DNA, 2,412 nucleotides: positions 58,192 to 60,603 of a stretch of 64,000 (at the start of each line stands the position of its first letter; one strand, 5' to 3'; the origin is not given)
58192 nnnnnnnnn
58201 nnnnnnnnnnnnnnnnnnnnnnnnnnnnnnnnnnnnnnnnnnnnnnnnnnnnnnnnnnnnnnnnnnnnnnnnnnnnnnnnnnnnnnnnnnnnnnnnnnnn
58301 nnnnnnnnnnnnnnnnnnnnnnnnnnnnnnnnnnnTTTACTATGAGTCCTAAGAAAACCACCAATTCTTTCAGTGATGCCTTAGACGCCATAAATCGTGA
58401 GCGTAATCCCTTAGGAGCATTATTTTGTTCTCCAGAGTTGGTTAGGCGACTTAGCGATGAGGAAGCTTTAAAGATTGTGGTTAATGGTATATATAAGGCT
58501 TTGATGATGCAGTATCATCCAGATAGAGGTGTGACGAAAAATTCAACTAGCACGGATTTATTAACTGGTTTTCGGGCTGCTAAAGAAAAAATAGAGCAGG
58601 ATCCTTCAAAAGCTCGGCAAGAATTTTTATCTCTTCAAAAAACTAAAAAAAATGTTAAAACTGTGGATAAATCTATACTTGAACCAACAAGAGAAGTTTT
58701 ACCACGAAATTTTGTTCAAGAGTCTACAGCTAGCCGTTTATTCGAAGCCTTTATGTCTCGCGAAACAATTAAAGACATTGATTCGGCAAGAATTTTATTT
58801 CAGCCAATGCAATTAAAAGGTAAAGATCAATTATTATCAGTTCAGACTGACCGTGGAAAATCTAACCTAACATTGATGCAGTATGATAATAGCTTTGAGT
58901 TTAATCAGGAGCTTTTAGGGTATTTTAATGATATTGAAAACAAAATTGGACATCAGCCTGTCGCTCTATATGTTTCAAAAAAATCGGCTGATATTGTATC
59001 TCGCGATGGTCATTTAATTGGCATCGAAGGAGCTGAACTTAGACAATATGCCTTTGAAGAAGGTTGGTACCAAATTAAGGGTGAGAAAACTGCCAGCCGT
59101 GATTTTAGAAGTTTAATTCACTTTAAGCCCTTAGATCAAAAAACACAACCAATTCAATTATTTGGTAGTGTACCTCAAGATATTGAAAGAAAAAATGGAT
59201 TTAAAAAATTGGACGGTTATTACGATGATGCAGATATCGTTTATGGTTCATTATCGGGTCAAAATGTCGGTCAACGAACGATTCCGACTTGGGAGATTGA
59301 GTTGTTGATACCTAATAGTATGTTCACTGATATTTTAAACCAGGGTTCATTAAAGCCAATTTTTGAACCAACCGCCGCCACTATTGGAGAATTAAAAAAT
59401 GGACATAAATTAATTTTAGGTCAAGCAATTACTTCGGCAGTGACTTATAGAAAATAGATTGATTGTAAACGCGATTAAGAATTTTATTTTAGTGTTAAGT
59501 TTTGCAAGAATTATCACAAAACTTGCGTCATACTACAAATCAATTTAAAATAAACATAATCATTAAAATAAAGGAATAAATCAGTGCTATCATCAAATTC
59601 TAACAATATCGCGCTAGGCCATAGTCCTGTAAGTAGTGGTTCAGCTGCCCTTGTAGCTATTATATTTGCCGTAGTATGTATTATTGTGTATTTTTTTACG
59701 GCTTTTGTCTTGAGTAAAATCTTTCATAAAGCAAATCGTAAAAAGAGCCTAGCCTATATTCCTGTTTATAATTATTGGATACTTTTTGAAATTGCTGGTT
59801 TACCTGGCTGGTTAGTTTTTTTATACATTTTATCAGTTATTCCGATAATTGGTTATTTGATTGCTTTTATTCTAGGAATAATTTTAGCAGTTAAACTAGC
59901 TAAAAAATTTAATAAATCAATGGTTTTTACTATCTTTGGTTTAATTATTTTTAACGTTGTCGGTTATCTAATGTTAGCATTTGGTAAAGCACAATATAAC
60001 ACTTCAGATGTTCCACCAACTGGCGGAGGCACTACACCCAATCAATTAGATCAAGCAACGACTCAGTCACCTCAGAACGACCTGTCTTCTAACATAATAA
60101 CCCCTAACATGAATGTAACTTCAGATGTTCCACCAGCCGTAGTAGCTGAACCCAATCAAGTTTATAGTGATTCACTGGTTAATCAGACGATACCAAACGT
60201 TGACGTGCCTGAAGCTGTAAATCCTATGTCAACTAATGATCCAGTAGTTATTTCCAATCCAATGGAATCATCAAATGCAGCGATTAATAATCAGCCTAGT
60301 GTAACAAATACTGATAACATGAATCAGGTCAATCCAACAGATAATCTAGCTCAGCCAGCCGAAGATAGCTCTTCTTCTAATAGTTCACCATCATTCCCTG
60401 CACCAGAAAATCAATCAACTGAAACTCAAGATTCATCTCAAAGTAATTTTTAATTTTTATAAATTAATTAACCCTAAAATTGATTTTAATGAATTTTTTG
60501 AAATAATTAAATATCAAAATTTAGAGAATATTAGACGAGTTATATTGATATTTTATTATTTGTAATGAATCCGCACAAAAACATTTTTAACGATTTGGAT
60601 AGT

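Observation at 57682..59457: Strongly promoted two-gene operon: acidic unknown protein plus an orphan J-domain protein with a novel C-terminal domain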

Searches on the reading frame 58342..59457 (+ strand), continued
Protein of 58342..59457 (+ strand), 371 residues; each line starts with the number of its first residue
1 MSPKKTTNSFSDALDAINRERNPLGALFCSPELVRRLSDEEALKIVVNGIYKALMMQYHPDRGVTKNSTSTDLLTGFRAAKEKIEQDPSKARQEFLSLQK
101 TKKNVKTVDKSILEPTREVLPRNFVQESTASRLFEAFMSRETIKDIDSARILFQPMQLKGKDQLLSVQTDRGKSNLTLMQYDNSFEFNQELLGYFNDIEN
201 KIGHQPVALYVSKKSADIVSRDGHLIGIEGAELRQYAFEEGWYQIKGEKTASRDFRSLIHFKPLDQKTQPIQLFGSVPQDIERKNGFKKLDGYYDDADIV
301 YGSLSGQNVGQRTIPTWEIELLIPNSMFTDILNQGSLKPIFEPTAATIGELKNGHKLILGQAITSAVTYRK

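Call 43: search_protein_families(library=phrogs, proteins=[window:58342-59457:+, P0009, P0014, L010:6344-6982:+, L017:3381-3998:+], max_evalue=1)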
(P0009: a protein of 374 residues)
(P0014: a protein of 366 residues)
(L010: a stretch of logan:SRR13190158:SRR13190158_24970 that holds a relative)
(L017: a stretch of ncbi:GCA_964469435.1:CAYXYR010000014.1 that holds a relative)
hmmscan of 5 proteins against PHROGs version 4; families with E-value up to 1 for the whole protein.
window:58342-59457:+ (371 aa): 1 family
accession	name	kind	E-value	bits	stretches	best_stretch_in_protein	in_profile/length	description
phrog_35455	-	unknown function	0.1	13.6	1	36-71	38-72/86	-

P0009 (374 aa): 2 families
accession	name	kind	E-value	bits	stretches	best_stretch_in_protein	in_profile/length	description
phrog_14336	-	unknown function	0.077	13.3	1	53-93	26-64/363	-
phrog_38729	-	unknown function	0.098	12.9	1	56-147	116-205/243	-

P0014 (366 aa): 3 families
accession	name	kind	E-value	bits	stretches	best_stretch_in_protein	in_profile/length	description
phrog_9210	-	unknown function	0.021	15.4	1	36-84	155-200/204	-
phrog_14336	-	unknown function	0.022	15.1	1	40-98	14-71/363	-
phrog_17917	-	unknown function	0.3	12.3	1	70-100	41-71/77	-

L010:6344-6982:+ (212 aa): 0 families

L017:3381-3998:+ (205 aa): 2 families
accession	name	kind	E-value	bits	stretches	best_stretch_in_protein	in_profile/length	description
phrog_6682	-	DNA, RNA and nucleotide metabolism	0.056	14.6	1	54-121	49-115/129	GP16.7-like replication protein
phrog_23562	-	unknown function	0.21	12.8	1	114-159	74-120/137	-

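Call 44: predict_structure(alignment_id=A4)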
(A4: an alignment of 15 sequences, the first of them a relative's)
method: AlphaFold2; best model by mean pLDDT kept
length: 371 residues; sequences in the alignment: 15
mean_pLDDT: 73.2   pTM: 0.58
mean pLDDT of the five models: 73.2, 72.2, 71.6, 71.3, 70.7
residues with pLDDT >= 90: 74; 70-90: 172; 50-70: 46; < 50: 79
segments of 3 or more residues with pLDDT < 50: 1-19, 64-68, 102-127, 284-312
pLDDT, mean of each block of 10 residues (from residue 1): 40 43 80 81 86 76 53 81 89 78 38 35 47 70 91 81 90 93 69 81 87 87 82 74 88 85 86 85 47 40 39 67 82 85 91 87 92 76
secondary structure, 60 per line:
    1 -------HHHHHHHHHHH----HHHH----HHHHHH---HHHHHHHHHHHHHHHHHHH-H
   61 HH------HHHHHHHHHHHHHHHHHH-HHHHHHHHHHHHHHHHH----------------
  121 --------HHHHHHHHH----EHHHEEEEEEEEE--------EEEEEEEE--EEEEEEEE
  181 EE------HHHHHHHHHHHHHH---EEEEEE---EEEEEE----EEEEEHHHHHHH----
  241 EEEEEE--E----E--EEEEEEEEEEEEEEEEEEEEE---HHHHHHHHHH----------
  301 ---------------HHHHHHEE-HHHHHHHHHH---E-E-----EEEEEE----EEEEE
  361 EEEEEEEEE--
elements in order: H8-18 H23-26 H31-36 H40-58 H69-86 H88-104 H129-137 E146-154 E163-170 E173-182 H189-202 E206-211 E215-220 E225-229 H230-236 E241-246 E257-277 H281-290 H316-321 H325-334 E346-351 E356-369

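Call 46: fold_search(model_id=the predicted structure, library=pdb)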
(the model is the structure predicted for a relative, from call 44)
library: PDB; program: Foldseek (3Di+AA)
matches with E <= 10: 456; with E <= 0.001: 0
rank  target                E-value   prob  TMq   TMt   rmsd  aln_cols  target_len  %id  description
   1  4tvw_A                1.2e-02  0.11  0.09  0.10  22.6       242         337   11  Resorufin ligase with bound resorufin-AMP analog (released 2014-10-22)
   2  6oz5_C                1.3e-02  0.30  0.12  0.14  30.6       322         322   10  Escherichia coli tRNA synthetase in complex with compound 3 (released 2020-11-18)
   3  6p8t_H                1.8e-02  0.21  0.12  0.14  30.2       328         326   12  Acinetobacter baumannii tRNA synthetase in complex with compound 1 (released 2020-11-18)
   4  4tvy_B                5.5e-02  0.20  0.08  0.09  12.2       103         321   12  Apo resorufin ligase (released 2014-10-22)
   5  6p8t_C                6.1e-02  0.16  0.12  0.13  31.8       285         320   14  Acinetobacter baumannii tRNA synthetase in complex with compound 1 (released 2020-11-18)
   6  9dtf_D                8.1e-02  0.09  0.08  0.09  27.9       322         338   10  Crystal structure of the complex of M. tuberculosis PheRS with cognate precursor tRNA and fragment DDD01008876 (released 2025-06-04)
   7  4tvy_A                9.5e-02  0.16  0.08  0.09  12.2       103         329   12  Apo resorufin ligase (released 2014-10-22)
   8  2e5a                  1.1e-01  0.18  0.09  0.10  12.0       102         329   14  Crystal Structure of Bovine Lipoyltransferase in Complex with Lipoyl-AMP (released 2007-09-04)
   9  3a7u                  1.3e-01  0.06  0.10  0.11  22.5       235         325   10  Crystal structure of the bovine lipoyltransferase in its unliganded form (released 2010-01-19)
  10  6p8t_G                1.6e-01  0.11  0.09  0.12  26.7       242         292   11  Acinetobacter baumannii tRNA synthetase in complex with compound 1 (released 2020-11-18)
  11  9drs_D                1.9e-01  0.09  0.12  0.13  27.7       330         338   10  Crystal structure of M. tuberculosis PheRS-tRNA complex bound to inhibitor D-116 (released 2025-02-12)
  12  9mhf_A                2.1e-01  0.06  0.10  0.04  25.7       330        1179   10  Cryo-EM reconstruction of PI3KC3-C1 in complex with Human RAB1A(Q70L) (released 2025-02-12)
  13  1vqz                  2.3e-01  0.09  0.09  0.09  12.6       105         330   13  Crystal structure of a putative lipoate-protein ligase a (sp_1160) from streptococcus pneumoniae tigr4 at 1.99 A resolut (released 2005-02-15)
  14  6trq_D                2.4e-01  0.05  0.09  0.10  18.0       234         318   12  S.c. Scavenger Decapping Enzyme DcpS in complex with the capped RNA dinucleotide m7G-GU (released 2020-07-22)
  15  8qgy_A                2.4e-01  0.04  0.10  0.06  25.9       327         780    7  Cryo-EM structure of C-terminally truncated Apoptosis signal-regulating kinase 1 (ASK1) (released 2024-04-03)
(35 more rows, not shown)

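Call 60: fold_search(model_id=the predicted structure, library=viral)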
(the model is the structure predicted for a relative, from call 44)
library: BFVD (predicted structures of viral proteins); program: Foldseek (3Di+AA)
matches with E <= 10: 646; with E <= 0.001: 0
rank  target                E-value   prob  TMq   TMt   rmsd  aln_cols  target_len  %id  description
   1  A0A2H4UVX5            2.2e-02  0.14  0.09  0.09  20.4       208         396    8  Lipoate-protein ligase [Bodo saltans virus]
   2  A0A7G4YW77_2          5.7e-02  0.08  0.10  0.03  28.3       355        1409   10  (no name in the UniProt tables at hand)
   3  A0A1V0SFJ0            6.0e-02  0.08  0.12  0.06  19.6       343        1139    9  Haloacid dehalogenase-like hydrolase domain protein [Hokovirus HKV1]
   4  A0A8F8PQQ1            9.8e-02  0.12  0.10  0.10  18.3       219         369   10  Transmembrane protein [Clandestinovirus]
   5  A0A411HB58            1.1e-01  0.11  0.10  0.08  14.8       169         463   14  Uncharacterized protein [Homarus gammarus nudivirus]
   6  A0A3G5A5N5            1.2e-01  0.08  0.09  0.08  23.1       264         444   12  Putative serine/threonine-protein kinase pim-2-like protein [Harvfovirus sp.]
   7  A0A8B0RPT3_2          1.2e-01  0.04  0.10  0.05  26.3       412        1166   10  RNA-directed RNA polymerase L [Qingnian mosquito virus]
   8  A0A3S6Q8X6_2          1.3e-01  0.08  0.09  0.04  29.3       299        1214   12  (no name in the UniProt tables at hand)
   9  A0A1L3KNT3            1.3e-01  0.06  0.10  0.08  22.3       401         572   11  (no name in the UniProt tables at hand)
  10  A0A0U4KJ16            1.4e-01  0.13  0.10  0.12  25.4       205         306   12  (no name in the UniProt tables at hand)
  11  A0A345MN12            1.5e-01  0.09  0.12  0.13  24.4       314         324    9  (no name in the UniProt tables at hand)
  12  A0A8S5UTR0            1.6e-01  0.09  0.10  0.12  15.9       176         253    8  Uncharacterized protein [Myoviridae sp. ctYA416]
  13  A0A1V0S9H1            1.7e-01  0.12  0.12  0.10  20.3       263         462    9  Serine/threonine protein kinase [Catovirus CTV1]
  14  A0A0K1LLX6            1.9e-01  0.08  0.12  0.10  24.6       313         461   10  DNA polymerase III beta clamp [Caulobacter phage Sansa]
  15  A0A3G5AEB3            2.0e-01  0.10  0.09  0.10  23.4       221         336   11  Protein kinase domain-containing protein (Fragment) [Satyrvirus sp.]
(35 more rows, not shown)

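Call 61: find_encoding_contigs(protein=P0015, flank=10000, max_places=1)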
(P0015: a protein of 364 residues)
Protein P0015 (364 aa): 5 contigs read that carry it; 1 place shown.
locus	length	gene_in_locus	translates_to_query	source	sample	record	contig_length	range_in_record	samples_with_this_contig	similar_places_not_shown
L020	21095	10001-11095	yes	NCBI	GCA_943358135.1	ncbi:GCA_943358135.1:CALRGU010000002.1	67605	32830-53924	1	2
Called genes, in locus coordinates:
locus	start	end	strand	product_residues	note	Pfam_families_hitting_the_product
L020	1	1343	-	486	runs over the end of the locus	PF00009:GTP_EFTU, PF00350:Dynamin_N (weak), PF01926:MMR_HSR1, PF02492:cobW (weak), PF00009:GTP_EFTU (weak), PF01926:MMR_HSR1, PF02421:FeoB_N, PF14714:KH_dom-like, +6 more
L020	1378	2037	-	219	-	PF01479:S4 (weak), PF00849:PseudoU_synth_2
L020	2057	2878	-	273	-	PF00072:Response_reg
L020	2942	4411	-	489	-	PF00989:PAS, PF08448:PAS_4, PF13188:PAS_8 (weak), PF13426:PAS_9, PF00512:HisKA, PF02518:HATPase_c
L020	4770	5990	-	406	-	PF05154:TM2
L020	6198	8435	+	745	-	-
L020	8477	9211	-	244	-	PF01978:TrmB, PF12802:MarR_2 (weak), PF25213:HVO_A0261_N (faint), PF09339:HTH_IclR (weak), PF12840:HTH_20 (faint)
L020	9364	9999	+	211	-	-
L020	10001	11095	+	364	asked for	-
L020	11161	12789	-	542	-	-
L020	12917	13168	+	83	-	-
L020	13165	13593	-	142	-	PF02590:SPOUT_MTase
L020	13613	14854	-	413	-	PF00817:IMS, PF11799:IMS_C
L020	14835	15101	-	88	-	-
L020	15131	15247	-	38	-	-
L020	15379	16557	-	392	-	PF11258:DUF3048, PF17479:DUF3048_C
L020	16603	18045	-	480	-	PF00749:tRNA-synt_1c, PF19269:Anticodon_2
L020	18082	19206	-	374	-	PF14285:DUF4367 (weak)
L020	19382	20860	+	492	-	PF08308:PEGA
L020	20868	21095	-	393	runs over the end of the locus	PF04203:Sortase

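Call 67: search_protein_families(library=pfam, proteins=[L009:6376-6837:+, L014:3377-3892:+, L010:8122-8643:-, L017:5186-5524:+, L020:11161-12789:-, L018:5237-5977:-], max_evalue=0.01)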
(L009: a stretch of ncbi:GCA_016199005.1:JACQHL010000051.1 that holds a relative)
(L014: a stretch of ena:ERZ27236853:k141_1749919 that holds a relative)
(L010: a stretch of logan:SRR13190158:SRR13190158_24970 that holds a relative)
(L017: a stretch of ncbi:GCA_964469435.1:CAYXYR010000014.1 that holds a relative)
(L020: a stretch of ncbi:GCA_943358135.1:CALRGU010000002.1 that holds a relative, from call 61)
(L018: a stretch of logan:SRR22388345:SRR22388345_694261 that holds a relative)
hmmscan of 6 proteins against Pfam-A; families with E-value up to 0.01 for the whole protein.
L009:6376-6837:+ (153 aa): 2 families
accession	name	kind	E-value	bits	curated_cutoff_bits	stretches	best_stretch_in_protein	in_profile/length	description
PF10263.15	SprT-like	-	0.00051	20.3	25.6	1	8-93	2-84/108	SprT-like family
PF08325.16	WLM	-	0.0098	16.4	26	0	70-86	83-99/190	WLM domain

L014:3377-3892:+ (171 aa): 0 families

L010:8122-8643:- (173 aa): 0 families

L017:5186-5524:+ (112 aa): 0 families

L020:11161-12789:- (542 aa): 0 families

L018:5237-5977:- (246 aa): 1 family
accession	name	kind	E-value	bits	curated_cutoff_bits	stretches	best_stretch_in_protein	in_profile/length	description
PF05960.17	DUF885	-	0.0016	18.5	32.4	1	104-209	92-198/532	Bacterial protein of unknown function (DUF885)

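Call 70: search_protein_families(library=ncbifam, alignment_id=A4, max_evalue=0.1)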
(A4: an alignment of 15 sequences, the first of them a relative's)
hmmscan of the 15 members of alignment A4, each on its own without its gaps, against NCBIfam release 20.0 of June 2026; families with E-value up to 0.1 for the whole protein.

A. member 1, P0001 (371 aa): 0 families

B. families by the number of members that match (of 15 scanned): 15 families
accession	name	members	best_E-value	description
TIGR02349.1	DnaJ_bact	7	2.8e-05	molecular chaperone DnaJ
NF008035.0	PRK10767.1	5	0.00054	molecular chaperone DnaJ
NF010885.0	PRK14292.1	3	0.01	chaperone protein DnaJ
TIGR00714.1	hscB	3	0.028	Fe-S protein assembly co-chaperone HscB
NF037946.1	terminal_TopJ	2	0.00028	terminal organelle assembly protein TopJ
NF050028.1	CldAdptActJ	2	0.00055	cold adaptation protein ActJcold adaptation protein ActJ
TIGR03835.1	termin_org_DnaJ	2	0.0069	terminal organelle assembly protein TopJ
NF007618.0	PRK10266.1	1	0.0018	curved DNA-binding protein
NF010892.0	PRK14299.1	1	0.016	chaperone protein DnaJ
NF045592.1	bili_reduct_N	1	0.02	bilirubin reductase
NF003449.0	PRK05014.1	1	0.022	co-chaperone HscB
NF010871.0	PRK14278.1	1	0.023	molecular chaperone DnaJ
NF010874.0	PRK14281.1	1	0.047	chaperone protein DnaJ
NF010872.0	PRK14279.1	1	0.06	molecular chaperone DnaJ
NF006035.0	PRK08177.1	1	0.083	SDR family oxidoreductase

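Call 73: find_encoding_contigs(protein=P0019, flank=4000, max_places=1)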
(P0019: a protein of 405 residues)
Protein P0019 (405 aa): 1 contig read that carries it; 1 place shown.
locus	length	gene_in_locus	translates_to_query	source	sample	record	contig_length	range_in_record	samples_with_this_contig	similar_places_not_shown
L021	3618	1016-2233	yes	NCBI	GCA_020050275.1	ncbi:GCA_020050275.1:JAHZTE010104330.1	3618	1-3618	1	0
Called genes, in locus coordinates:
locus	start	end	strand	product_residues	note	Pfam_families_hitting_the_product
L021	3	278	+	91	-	?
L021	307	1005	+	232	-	-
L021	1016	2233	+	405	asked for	-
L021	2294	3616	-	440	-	?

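Call 74: find_encoding_contigs(protein=P0027, flank=5000, max_places=1)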
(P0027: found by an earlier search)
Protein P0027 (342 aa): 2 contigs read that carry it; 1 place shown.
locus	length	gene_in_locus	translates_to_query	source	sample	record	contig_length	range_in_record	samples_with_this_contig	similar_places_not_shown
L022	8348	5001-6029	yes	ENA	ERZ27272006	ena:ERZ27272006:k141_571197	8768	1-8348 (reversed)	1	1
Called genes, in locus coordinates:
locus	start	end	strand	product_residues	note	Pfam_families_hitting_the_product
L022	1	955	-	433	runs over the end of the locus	PF00587:tRNA-synt_2b, PF03129:HGTP_anticodon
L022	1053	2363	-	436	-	-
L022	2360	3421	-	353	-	-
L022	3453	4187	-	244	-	PF01978:TrmB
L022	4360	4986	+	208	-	-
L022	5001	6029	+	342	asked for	-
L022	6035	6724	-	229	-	PF11967:RecO_N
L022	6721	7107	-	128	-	PF00072:Response_reg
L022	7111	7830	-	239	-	-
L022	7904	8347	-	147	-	?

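Call 76: find_related_loci(query=A1, collection=viral_contigs, flank=5000)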
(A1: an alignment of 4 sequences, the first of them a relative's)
Query A1 (371 aa) in viral_contigs; peptide patterns used: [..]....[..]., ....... (x = any residue, [..] = any of these).
186 stretches matched a pattern, but none encodes a relative of the query by tblastn (E <= 1e-3).

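Call 77: find_related_loci(query=P0009, collection=viral_contigs, flank=5000)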
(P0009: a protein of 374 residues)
Query P0009 (374 aa) in viral_contigs; peptide patterns used: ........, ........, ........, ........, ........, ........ (x = any residue, [..] = any of these).
1 stretches matched a pattern, but none encodes a relative of the query by tblastn (E <= 1e-3).

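Call 78: search_dna_similar(query=window:58342-59457:+, collection=phages, mode=protein, max_evalue=0.01, max_rows=10)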
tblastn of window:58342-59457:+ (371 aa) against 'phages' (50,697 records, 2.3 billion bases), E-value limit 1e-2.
No match.

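Call 79: search_dna_similar(query=window:58342-59457:+, collection=plasmids, mode=protein, max_evalue=0.01, max_rows=10)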
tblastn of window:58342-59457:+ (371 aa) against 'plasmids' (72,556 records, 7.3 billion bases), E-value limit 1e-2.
No match.

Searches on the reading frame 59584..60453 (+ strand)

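Call 53: search_protein_families(library=pfam, proteins=[window:59584-60453:+], max_evalue=0.001)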
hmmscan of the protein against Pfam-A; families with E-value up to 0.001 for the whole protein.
window:59584-60453:+ (289 aa): 1 family
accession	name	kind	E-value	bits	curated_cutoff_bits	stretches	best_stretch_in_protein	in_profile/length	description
PF18936.5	DUF5684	-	2e-13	51.2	27.4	1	57-139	3-79/81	Family of unknown function (DUF5684)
